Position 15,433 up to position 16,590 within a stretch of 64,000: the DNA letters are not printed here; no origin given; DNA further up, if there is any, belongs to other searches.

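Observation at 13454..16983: Cassette cargo: HNH-AP2 HEG, Zn-ribbon protein, SPFH/band-7 protein with 38-aa TM partner, endonuclease VII-like HNH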

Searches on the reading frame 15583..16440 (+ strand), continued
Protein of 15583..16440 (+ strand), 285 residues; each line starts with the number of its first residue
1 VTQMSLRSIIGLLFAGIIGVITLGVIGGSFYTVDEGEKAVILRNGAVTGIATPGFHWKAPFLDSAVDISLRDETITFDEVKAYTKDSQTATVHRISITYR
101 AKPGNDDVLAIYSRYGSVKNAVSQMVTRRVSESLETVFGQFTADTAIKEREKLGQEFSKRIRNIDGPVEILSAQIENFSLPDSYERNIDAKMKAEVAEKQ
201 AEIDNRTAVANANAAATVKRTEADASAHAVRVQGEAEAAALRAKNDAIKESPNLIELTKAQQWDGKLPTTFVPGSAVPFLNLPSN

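Call 43: find_related_loci(query=A1, collection=genome_contigs, flank=3000)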
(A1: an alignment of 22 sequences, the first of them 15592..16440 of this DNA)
Query A1 (282 aa) in genome_contigs; peptide patterns used: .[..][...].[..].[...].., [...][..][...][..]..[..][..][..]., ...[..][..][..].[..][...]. (x = any residue, [..] = any of these).
600 stretches matched a pattern (row limit reached: there are more); 526 encode a relative of the query (tblastn E <= 1e-3); the best 80 are kept; 80 distinct loci.
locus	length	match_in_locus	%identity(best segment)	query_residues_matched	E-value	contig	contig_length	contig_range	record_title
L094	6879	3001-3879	44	3-279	3e-72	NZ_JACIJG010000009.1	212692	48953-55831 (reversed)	Brucella daejeonensis strain DSM 26944 Ga0373340_09, whole genome shotgun sequence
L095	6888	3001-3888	43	3-282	7e-72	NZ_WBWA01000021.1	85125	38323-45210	Brucella tritici strain LMG 18957 OTR18957_21_85k_29, whole genome shotgun sequence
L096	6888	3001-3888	43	3-282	1e-71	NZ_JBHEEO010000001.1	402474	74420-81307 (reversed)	Brucella oryzae strain DSM 17471 NODE_1_length_402474_cov_54.120585, whole genome shotgun sequence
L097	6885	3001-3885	44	3-281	2e-71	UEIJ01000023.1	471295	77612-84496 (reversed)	Rhizobiales bacterium isolate AFS055504 genome assembly, contig: contig_23, whole genome shotgun sequence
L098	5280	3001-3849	42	9-282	6e-71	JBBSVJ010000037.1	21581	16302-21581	MAG: Lysobacterales bacterium isolate SVL2_sbin.7 SVL2_sbin.7_k141_670881_length_21581_cov_11.0000, whole genome shotgun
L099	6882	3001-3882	43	12-279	5e-71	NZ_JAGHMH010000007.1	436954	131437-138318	Rhizobium sp. 16-449-1b 16-449-1b_5, whole genome shotgun sequence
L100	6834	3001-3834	41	10-282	1e-70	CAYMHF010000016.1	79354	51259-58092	MAG TPA_asm: uncultured Dokdonella sp. isolate binchicken_co322_68 genome assembly, contig: NODE_613_length_79354_cov_13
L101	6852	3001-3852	43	12-279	2e-70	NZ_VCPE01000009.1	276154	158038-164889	Brucella haematophila strain CCUG 38531 contig_9, whole genome shotgun sequence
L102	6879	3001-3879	43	3-279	2e-70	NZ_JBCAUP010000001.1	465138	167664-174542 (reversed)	Brucella cytisi strain ESC1 Scaffold1_1, whole genome shotgun sequence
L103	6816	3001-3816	43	1-278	2e-70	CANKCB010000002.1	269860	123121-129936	MAG: Gammaproteobacteria bacterium isolate RH-27jun17-231 genome assembly, contig: RH-27jun17-C55, whole genome shotgun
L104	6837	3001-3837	44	6-279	3e-70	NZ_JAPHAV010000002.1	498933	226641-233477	Ochrobactrum chromiisoli strain YY2X Scaffold2_1, whole genome shotgun sequence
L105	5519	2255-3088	40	10-282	5e-70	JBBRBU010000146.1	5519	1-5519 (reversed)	MAG: Lysobacterales bacterium isolate Co_metawrap_2359 Cmw_2359_k141_13184779_length_5519_cov_7.9948, whole genome shotg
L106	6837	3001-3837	44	6-279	5e-70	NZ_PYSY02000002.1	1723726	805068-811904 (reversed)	Brucella pituitosa strain CCUG 50899 tig00000002_pilon, whole genome shotgun sequence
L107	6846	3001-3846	45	5-279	6e-70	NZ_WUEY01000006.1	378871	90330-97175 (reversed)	Rhizobium lusitanum strain JHI1118 JHI1118_NODE_6_length_378871_cov_36.8114, whole genome shotgun sequence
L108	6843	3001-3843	41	6-282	1e-69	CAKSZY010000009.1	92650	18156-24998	MAG: uncultured Dokdonella sp. isolate REFINED_METABAT215_TOP10_CONTIGS_1500_ASSEMBLY_K77_MERGED__Nepal_MoBio_Fiber-Hadz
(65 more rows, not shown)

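Call 52: search_solved_structures(query=window:15592-16440:+, max_evalue=0.001)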
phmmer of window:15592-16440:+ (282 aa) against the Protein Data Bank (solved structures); distinct sequences matched with E-value up to 0.001: 16.
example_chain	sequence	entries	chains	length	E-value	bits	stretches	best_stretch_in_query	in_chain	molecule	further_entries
7vhq_E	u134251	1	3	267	6.7e-07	32.6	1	23-234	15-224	Protein HflK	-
9urz_B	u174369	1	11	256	1.7e-06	31.3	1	13-256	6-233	Prohibitin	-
7vhp_E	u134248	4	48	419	1.9e-06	31.1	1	23-233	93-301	Protein HflK | Modulator of FtsH protease HflK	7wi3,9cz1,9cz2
9paw_XA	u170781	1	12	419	3.9e-06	30.1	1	23-229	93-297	Protein HflK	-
8z5g_A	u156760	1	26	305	8.6e-06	28.9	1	9-241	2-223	Protein QmcA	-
8rrh_B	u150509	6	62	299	9.1e-06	28.8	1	16-257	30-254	Prohibitin-2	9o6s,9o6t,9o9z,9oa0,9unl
7vhp_G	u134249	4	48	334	4.3e-05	26.6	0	16-140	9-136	Modulator of FtsH protease HflC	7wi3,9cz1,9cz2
9paw_XB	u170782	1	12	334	4.4e-05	26.6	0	16-140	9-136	Modulator of FtsH protease HflC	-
9wmj_A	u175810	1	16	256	8.3e-05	25.7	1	13-216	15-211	Stomatin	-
7vhq_G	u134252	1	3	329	8.4e-05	25.7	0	16-199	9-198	Modulator of FtsH protease HflC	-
9wkz_A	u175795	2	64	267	9.2e-05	25.6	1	14-216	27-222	Stomatin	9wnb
9z7u_F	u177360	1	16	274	0.0001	25.4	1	14-216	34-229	Stomatin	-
9urz_D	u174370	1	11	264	0.00011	25.2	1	22-258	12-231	Prohibitin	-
9oh9_A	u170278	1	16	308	0.00014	25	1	14-216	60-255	Stomatin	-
9vvj_A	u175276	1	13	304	0.00024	24.2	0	9-219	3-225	Erlin-1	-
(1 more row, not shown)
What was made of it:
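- On Prokaryotic prohibitin (SPFH4): PDB sequence hits to HflK (6.7e-7) and prohibitin (1.7e-6) are nearly equal (call 52).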

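Call 73: search_dna_similar(query=window:15592-16440:+, collection=phages, mode=protein, max_rows=60, rows=spread)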
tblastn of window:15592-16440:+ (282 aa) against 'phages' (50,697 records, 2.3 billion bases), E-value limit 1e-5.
Records with a match: 294; places in all: 296; records where one place covers at least 80% of the query: 106.
Best place of each record, by identity: >=99% 4; <60% 290.
By first word of the organism name: Pseudomonas 66; Klebsiella 44; Escherichia 33; Halorubrum 22; Prevotella 15; Erwinia 12; Rhizobium 11; Salmonella 10; Stx2a-converting 10; Haloarcula 9; and 28 more.
By host as written in the record: - 39; Pseudomonas aeruginosa 22; Klebsiella pneumoniae 18; Prevotella sp. 15; Escherichia coli 15; Halorubrum sp. 12; Pseudomonas aeruginosa PAO1 10; Stenotrophomonas maltophilia 7; and 96 more.
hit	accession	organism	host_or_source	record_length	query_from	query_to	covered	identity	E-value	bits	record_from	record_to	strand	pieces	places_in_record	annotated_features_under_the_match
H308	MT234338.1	Agrobacterium phage OLIVR1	Rhizogenic Agrobacterium biovar 1 ...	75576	1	282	100%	100.0%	4e-166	515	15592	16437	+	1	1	band 7-like protein (x2)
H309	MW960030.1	Rhizobium phage RHph_X66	R. phaseoli sv. phaseoli INC 2-5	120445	7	279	97%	45.9%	2e-62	218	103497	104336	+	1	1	prohibitin family protein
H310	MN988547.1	Rhizobium phage RHph_Y2_11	Rhizobium etli Y2_11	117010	7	279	97%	41.5%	5e-51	185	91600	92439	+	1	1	prohibitin family protein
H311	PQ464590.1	Erwinia phage Hallingskeid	Erwinia aphidicola B01_10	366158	1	279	99%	37.2%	5e-43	162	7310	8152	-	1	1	lipoprotein | hypothetical protein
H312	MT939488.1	Erwinia phage pEa_SNUABM_50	Erwinia amylovora SNUABM_01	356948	26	279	90%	39.2%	2e-53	192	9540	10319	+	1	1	SPFH domain containing protein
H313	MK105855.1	Escherichia phage Skarpretter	Escherichia coli MG1655 K12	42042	26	279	90%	38.9%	1e-49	181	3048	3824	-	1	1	band 7 protein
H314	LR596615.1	Yersinia phage fHe-Yen9-04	-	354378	26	279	90%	37.6%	9e-51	184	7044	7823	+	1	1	g012: Membrane protease family protein y2843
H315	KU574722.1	Pectobacterium phage vB_PcaM_CBB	Pectobacterium carotovorum subsp. ...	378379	28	280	90%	34.6%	2e-43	163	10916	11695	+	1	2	redundant repeat | structural protein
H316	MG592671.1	Vibrio phage 2.275.O._10N.286.54.E11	Vibrio cyclitrophicus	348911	26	273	88%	27.7%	1e-15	82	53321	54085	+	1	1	coil containing protein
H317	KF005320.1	Alteromonas phage vB_AmaP_AD45-P2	Alteromonas macleodii str. 'Balearic ...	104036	26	279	90%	27.0%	2e-22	102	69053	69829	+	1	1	HflC/HflK family inner membrane lipoprotein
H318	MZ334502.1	Haloarcula phage HCTV-7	Haloarcula californiae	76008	30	282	90%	26.5%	3e-10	66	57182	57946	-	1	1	SPFH superfamily protein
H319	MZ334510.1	Halorubrum phage HRTV-13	Halorubrum sp.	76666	30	282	90%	26.5%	3e-10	66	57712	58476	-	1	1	SPFH superfamily protein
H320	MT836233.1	Bacteriophage sp.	human fecal samples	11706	26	281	91%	25.0%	3e-14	78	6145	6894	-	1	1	record has no annotation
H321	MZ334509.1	Haloarcula virus HJTV-1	Haloarcula japonica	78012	30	277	88%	25.5%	6e-10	66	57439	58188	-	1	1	SPFH superfamily protein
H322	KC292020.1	Halorubrum tailed phage 8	Halorubrum sp. B2-2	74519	30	277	88%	25.2%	3e-9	63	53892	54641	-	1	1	83: hypothetical protein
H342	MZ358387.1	Shigella virus Moo19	Shigella flexneri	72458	73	277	73%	27.8%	2e-12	73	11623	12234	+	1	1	SPFH protein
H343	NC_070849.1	Alcaligenes phage vB_Af_QDWS595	Alcaligenes faecalis 10106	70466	68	279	75%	26.9%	2e-9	64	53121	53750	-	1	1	lipoprotein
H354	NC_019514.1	Erwinia phage vB_EamP-S6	Erwinia amylovora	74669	73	279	73%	25.8%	3e-9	64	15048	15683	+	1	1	lipoprotein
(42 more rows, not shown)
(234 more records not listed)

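Call 81: predict_structure(alignment_id=A1)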
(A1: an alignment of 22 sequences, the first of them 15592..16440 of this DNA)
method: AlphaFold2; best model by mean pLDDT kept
length: 282 residues; sequences in the alignment: 22
mean_pLDDT: 85.8   pTM: 0.59
mean pLDDT of the five models: 85.8, 84.6, 80.8, 80.7, 79.6
residues with pLDDT >= 90: 129; 70-90: 120; 50-70: 29; < 50: 4
segments of 3 or more residues with pLDDT < 50: none
pLDDT, mean of each block of 10 residues (from residue 1): 84 84 83 93 91 87 93 95 94 95 94 93 92 95 91 93 92 90 82 86 88 88 87 85 75 65 59 53 49
secondary structure, 60 per line:
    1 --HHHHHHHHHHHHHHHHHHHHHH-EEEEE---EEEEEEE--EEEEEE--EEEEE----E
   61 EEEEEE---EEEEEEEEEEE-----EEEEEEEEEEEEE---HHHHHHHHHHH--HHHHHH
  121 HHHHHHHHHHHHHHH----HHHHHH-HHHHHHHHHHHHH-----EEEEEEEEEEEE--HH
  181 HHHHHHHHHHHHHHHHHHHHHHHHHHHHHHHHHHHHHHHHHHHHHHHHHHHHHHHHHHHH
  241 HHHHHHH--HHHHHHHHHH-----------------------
elements in order: H3-24 E26-30 E34-40 E43-48 E51-55 E60-66 E70-80 E86-98 H102-112 H115-135 H140-145 H147-159 E165-176 H179-247 H250-259
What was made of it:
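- On SPFH / Band_7 superfamily: AF2 model: helix 3-24, strands and helices 26-176, helix 179-247 (call 81).
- AF2 model with a TM helix, SPFH domain and 69-residue helix (call 81).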

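Call 86: fold_search(model_id=the predicted structure, library=pdb)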
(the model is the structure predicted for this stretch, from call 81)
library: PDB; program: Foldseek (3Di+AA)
matches with E <= 10: 385; with E <= 0.001: 56
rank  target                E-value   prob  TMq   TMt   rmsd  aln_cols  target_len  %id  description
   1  9vvg_A                2.6e-16  1.00  0.50  0.47  26.7       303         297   19  Cryo-EM structure of the erlin1/2 complex purified using GDN and CHS (released 2026-03-25)
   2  9vvg_a                9.8e-16  1.00  0.47  0.45  27.2       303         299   19  Cryo-EM structure of the erlin1/2 complex purified using GDN and CHS (released 2026-03-25)
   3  9vvj_A                1.3e-15  1.00  0.49  0.46  25.2       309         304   20  Cryo-EM structure of the erlin1/2 complex purified using DDM and GDN (released 2026-03-25)
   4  9o9u_A                4.8e-15  1.00  0.49  0.48  26.0       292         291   20  The Erlin1/2 complex (released 2025-10-22)
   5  9vvj_a                1.1e-14  1.00  0.49  0.46  25.4       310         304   19  Cryo-EM structure of the erlin1/2 complex purified using DDM and GDN (released 2026-03-25)
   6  7vhq_G                1.5e-14  1.00  0.49  0.47  13.8       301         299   21  Structural insights into the membrane microdomain organization by SPFH family proteins (released 2022-01-19)
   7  8rrh_B                2.3e-14  1.00  0.51  0.49  18.1       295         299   20  The human prohibitin complex (released 2024-12-18)
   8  8rrh_A                5.1e-14  1.00  0.53  0.55  15.8       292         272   20  The human prohibitin complex (released 2024-12-18)
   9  9o9z_a                8.3e-14  1.00  0.52  0.56  12.8       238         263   20  The human PHB1/2 complex (closed) (released 2025-10-22)
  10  9wff_A                1.6e-13  1.00  0.49  0.50  25.4       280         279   19  Cryo-EM structure of the human Erlin2 oligomer (released 2026-01-21)
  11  9o9u_a                2.6e-13  1.00  0.47  0.46  26.4       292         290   20  The Erlin1/2 complex (released 2025-10-22)
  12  7vhq_E                3.4e-13  1.00  0.47  0.50  14.2       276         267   20  Structural insights into the membrane microdomain organization by SPFH family proteins (released 2022-01-19)
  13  9z7u_B                4.3e-13  1.00  0.49  0.51  22.0       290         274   19  Human Stomatin - C8 Symmetry (released 2026-02-25)
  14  9o9z_A                8.9e-13  1.00  0.51  0.59  15.5       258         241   20  The human PHB1/2 complex (closed) (released 2025-10-22)
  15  9paw_XC               9.5e-13  1.00  0.48  0.51  15.4       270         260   18  Cryo-EM structure of the engineered HflK/C variant stabilized in the closed conformation via disulfide bond crosslink (released 2026-03-04)
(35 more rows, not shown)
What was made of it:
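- On SPFH / Band_7 superfamily: Full-length Foldseek matches to erlin, HflK/C, PHB, stomatin and QmcA (call 86)
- Closest known: SPFH-NfeD operons. Same: QmcA is among the fold matches (call 86).
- Full-length Foldseek matches to solved SPFH cages (call 86).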

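Call 87: find_encoding_contigs(protein=P0095, flank=7000, max_places=2)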
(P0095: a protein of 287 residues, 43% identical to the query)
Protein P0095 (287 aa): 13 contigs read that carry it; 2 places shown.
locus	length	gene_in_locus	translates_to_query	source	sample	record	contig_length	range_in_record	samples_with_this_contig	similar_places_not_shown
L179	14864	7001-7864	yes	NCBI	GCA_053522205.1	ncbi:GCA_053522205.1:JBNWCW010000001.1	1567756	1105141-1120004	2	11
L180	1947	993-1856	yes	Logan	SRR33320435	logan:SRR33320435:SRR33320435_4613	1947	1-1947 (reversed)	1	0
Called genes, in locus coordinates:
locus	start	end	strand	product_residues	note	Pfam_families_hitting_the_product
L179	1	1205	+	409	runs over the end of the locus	PF01935:DUF87 (weak), PF05872:HerA_C, PF13401:AAA_22 (faint), PF05872:HerA_C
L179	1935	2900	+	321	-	-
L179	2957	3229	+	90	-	PF00486:Trans_reg_C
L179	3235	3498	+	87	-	-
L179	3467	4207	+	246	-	-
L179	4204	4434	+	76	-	-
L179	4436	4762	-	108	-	-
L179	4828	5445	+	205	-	PF01527:HTH_Tnp_1 (faint), PF02796:HTH_7 (faint), PF13384:HTH_23 (faint), PF13936:HTH_38 (faint), PF13518:HTH_28 (faint), PF13542:HTH_Tnp_ISL3 (faint), PF07750:GcrA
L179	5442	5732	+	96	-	-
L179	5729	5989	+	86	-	-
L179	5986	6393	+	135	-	-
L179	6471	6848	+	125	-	-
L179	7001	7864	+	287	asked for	PF01145:Band_7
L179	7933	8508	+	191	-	-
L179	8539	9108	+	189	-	-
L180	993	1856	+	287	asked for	PF01145:Band_7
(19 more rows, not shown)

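Call 112: get_annotated_region(hit=H354, flank=1200)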
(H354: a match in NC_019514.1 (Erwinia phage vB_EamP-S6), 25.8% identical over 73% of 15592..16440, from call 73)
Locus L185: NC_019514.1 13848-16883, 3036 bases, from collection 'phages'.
description: Erwinia phage vB_EamP-S6, complete genome.
organism: Erwinia phage vB_EamP-S6 (NCBI taxid 1051675)
taxonomy: Viruses; Duplodnaviria; Heunggongvirae; Uroviricota; Caudoviricetes; Schitoviridae; Waedenswilvirus; Waedenswilvirus S6
host: Erwinia amylovora; source: -; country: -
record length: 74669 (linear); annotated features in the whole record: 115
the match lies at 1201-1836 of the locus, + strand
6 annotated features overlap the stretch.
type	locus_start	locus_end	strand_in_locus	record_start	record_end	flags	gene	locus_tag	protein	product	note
CDS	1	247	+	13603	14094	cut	-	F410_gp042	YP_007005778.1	gp042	-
CDS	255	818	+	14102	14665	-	-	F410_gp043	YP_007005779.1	gp043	-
CDS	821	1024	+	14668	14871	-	-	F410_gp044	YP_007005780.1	membrane protein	-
CDS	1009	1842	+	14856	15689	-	-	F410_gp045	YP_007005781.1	lipoprotein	gp045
CDS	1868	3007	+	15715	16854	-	-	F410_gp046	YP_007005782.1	adhesin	gp046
CDS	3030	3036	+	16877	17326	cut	-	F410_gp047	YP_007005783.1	dUTPase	gp047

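Call 113: get_annotated_region(hit=H343, flank=1200)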
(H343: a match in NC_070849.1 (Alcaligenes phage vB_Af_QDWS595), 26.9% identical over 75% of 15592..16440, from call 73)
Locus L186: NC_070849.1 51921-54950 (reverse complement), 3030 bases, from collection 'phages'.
description: Alcaligenes phage vB_AfaP_QDWS595, complete genome.
organism: Alcaligenes phage vB_Af_QDWS595 (NCBI taxid 2877946)
taxonomy: Viruses; Duplodnaviria; Heunggongvirae; Uroviricota; Caudoviricetes; Schitoviridae; Petruschkyvirus; Petruschkyvirus QDWS595
host: Alcaligenes faecalis 10106; source: -; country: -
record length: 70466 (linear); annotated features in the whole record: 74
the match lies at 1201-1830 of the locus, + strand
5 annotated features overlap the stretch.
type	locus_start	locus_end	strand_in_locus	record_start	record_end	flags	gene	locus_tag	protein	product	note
CDS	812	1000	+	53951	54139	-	-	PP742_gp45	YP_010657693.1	hypothetical protein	gp45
CDS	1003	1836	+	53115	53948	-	-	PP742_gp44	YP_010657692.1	lipoprotein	gp44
CDS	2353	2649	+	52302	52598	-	-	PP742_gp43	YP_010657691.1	hypothetical protein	gp43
CDS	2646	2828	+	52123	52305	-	-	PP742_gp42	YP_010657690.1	hypothetical protein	gp42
CDS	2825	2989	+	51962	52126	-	-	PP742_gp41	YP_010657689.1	hypothetical protein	gp41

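Call 114: get_annotated_region(hit=H342, flank=1200)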
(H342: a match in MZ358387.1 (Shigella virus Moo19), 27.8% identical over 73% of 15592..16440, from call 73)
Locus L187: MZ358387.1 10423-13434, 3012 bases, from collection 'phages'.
description: Shigella virus Moo19, complete genome.
organism: Shigella virus Moo19 (NCBI taxid 2886042)
taxonomy: Viruses; Duplodnaviria; Heunggongvirae; Uroviricota; Caudoviricetes; Schitoviridae; Enquatrovirinae; Moovirus; Moovirus moo
host: Shigella flexneri; source: standing water in cow pasture; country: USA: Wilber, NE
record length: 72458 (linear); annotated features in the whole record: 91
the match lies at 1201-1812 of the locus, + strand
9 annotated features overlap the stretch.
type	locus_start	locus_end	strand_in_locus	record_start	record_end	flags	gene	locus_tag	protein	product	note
CDS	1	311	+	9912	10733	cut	-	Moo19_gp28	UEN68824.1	hypothetical protein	predicted structural protein; gp28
CDS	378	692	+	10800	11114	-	-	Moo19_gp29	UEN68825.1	superinfection exclusion protein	similar to phage P22 gp17 superinfection exclusion gene. IPR020285; gp29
CDS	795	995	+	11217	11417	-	-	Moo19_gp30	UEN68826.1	hypothetical protein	similar to phage N4 gp19; gp30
CDS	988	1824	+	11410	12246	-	-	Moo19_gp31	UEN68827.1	SPFH protein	similar to phage N4 gp20. predicted HflC. IPR010200; gp31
CDS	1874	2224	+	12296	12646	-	-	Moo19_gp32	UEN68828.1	hypothetical protein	similar to phage N4 gp22. predicted HNH endonuclease; gp32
CDS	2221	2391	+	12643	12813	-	-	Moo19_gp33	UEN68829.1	hypothetical protein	gp33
CDS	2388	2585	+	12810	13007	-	-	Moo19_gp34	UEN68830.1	hypothetical protein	gp34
CDS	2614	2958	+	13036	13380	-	-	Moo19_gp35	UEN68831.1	hypothetical protein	gp35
CDS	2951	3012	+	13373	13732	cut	-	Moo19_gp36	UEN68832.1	hypothetical protein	gp36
